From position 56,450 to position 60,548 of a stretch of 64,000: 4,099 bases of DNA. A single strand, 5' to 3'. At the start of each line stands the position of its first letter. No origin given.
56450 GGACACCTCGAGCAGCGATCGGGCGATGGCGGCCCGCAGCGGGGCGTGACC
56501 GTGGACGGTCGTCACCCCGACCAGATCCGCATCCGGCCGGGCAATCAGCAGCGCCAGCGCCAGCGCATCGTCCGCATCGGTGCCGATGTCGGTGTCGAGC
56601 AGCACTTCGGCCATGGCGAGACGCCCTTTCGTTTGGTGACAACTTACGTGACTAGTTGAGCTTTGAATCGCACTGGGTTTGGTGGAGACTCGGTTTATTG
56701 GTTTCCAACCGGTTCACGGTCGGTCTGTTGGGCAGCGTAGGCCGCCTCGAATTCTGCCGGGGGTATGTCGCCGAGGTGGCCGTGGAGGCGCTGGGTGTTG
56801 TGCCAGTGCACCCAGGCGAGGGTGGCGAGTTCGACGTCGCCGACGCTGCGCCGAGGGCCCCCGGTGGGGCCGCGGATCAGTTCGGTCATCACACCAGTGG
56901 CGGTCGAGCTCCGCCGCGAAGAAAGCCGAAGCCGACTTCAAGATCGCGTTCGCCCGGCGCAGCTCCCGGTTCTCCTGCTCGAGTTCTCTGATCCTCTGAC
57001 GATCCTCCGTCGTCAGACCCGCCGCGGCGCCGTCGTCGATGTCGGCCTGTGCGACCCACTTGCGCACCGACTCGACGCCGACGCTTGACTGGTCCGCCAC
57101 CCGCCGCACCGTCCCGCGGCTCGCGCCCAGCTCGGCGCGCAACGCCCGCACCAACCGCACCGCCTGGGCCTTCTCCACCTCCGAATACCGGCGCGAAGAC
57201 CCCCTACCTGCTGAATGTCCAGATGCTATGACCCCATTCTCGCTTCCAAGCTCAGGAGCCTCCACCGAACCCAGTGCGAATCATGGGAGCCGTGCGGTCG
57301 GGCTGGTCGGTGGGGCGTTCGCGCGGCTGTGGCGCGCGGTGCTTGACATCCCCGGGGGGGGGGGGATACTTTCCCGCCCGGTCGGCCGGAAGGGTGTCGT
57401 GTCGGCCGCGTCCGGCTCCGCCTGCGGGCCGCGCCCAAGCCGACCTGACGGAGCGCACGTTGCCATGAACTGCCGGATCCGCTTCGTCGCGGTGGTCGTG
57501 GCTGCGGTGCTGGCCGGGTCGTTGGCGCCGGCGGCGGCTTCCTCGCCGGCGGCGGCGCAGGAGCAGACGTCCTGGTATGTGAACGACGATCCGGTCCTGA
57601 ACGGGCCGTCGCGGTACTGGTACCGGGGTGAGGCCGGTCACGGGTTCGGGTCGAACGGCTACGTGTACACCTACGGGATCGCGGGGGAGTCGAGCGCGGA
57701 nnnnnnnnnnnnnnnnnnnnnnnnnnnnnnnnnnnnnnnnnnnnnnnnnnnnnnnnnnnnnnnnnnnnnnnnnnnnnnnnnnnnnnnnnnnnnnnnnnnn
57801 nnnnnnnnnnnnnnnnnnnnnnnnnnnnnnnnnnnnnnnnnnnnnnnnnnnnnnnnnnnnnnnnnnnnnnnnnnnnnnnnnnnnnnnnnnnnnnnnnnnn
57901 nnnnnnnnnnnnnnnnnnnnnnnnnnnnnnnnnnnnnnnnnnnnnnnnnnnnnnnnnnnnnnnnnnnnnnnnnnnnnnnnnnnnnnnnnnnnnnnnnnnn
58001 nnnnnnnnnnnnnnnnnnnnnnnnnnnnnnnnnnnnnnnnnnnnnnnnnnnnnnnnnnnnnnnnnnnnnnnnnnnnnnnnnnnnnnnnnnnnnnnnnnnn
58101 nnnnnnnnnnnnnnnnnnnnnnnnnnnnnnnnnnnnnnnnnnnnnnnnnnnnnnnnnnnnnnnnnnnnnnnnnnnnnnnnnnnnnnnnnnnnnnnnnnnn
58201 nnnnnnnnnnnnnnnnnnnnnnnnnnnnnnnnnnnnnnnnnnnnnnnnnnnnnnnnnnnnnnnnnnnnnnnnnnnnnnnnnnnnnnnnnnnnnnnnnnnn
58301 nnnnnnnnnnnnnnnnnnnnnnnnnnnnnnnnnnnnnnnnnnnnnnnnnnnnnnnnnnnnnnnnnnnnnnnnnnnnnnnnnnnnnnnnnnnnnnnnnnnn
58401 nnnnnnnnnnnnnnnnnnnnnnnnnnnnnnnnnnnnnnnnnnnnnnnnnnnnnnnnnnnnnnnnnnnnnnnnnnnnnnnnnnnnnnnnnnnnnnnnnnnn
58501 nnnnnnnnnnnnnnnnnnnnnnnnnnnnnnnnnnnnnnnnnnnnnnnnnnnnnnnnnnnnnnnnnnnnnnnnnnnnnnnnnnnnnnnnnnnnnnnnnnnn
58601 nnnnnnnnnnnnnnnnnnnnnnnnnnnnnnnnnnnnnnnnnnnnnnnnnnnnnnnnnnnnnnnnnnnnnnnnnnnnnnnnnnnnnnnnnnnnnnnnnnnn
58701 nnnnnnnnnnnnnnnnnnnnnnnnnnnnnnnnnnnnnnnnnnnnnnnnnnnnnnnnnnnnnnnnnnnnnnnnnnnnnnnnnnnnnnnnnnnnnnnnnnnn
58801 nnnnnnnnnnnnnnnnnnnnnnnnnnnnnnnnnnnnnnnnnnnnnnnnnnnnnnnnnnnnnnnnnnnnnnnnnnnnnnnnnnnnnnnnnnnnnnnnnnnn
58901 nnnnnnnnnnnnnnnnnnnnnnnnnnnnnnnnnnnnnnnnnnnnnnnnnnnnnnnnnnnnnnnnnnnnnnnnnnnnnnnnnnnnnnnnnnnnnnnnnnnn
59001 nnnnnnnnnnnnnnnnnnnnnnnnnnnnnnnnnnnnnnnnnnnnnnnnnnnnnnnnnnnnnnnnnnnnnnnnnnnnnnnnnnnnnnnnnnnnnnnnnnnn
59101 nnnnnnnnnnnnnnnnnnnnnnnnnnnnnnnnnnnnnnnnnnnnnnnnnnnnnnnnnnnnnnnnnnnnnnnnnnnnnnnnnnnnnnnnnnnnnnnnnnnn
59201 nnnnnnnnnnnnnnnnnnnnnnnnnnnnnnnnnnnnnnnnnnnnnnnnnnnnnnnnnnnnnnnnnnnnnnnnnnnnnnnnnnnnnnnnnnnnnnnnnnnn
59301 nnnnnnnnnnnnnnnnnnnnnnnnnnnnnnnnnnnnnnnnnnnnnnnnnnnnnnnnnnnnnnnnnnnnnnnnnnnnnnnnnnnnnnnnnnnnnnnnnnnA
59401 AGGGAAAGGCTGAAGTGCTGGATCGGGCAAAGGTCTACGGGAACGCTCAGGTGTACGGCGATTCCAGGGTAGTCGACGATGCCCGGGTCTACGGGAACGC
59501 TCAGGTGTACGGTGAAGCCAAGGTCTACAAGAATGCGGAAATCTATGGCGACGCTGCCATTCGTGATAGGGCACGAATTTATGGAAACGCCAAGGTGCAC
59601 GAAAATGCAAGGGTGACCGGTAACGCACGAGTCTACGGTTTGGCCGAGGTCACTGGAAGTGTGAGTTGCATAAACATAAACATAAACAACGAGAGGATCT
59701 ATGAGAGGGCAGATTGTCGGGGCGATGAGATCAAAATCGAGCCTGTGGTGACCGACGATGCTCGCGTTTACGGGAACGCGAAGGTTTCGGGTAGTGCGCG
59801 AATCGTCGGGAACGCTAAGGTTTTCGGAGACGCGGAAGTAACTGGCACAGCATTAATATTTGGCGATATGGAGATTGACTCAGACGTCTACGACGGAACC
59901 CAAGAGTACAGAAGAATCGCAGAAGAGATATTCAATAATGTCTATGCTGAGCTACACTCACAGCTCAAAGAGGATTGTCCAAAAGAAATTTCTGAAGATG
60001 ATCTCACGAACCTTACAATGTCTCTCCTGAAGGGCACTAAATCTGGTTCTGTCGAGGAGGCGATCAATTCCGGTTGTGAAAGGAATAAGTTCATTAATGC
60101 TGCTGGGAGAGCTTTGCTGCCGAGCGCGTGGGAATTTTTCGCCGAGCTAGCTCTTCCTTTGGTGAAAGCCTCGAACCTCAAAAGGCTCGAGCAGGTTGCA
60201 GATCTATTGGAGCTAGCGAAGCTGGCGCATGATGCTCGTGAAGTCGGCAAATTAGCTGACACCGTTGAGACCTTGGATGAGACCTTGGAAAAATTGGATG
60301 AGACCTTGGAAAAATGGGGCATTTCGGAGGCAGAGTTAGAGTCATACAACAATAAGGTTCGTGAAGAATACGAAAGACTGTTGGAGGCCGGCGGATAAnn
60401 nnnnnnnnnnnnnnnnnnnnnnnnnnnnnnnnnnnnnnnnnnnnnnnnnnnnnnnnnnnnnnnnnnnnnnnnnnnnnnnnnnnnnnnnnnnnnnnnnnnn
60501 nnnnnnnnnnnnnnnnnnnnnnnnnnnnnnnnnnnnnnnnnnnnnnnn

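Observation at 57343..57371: G12 homopolymer forms the spacer of a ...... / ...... promoter-like element: candidate phase-variation switch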

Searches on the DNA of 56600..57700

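Call 49: search_rna_families(source=window, start=56600, end=57700, threshold=evalue, max_evalue=1)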
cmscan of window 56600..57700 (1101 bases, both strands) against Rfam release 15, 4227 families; matches with E-value up to 1: 1.
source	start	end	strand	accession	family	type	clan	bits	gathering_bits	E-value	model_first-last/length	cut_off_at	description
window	56852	56927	-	RF01497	ALIL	Cis-reg;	-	25.7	50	0.0002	1-117/117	no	ALIL pseudoknot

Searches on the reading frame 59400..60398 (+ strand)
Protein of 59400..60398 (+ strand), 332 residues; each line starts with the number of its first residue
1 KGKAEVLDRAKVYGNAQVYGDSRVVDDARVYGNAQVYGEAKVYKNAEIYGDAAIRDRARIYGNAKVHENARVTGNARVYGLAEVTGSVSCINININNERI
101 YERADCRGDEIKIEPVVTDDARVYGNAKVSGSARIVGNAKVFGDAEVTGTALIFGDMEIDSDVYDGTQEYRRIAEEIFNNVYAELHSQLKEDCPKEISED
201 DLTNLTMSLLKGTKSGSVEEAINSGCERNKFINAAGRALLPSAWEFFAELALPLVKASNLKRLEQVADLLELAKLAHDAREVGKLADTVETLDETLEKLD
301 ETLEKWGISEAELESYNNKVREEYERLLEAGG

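Call 63: search_protein_families(library=pfam, proteins=[window:59400-60398:+], max_evalue=1)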
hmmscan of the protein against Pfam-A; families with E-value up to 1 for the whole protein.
window:59400-60398:+ (332 aa): 6 families
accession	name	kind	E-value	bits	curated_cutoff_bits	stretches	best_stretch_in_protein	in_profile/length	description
PF18836.7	B_solenoid_ydck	-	6.7e-10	38.5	30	3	121-134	1-14/17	YdcK Beta solenoid repeat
PF04519.19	Bactofilin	-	7.9e-06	26.5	27.9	1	10-98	7-90/98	Polymer-forming cytoskeletal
PF00132.30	Hexapep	-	0.00099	19.2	27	1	52-79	8-35/36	Bacterial transferase hexapeptide (six repeats)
PF11181.13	YflT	-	0.029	15.3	26.2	1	257-320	33-96/99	Heat induced stress protein YflT domain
PF20164.4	GspA_SrpA_N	-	0.11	13.4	27.4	0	118-164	10-54/117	GspA/SrpA SigLec-like domain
PF09753.14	Use1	-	0.13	12.3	38.3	1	275-321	16-62/243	Membrane fusion protein Use1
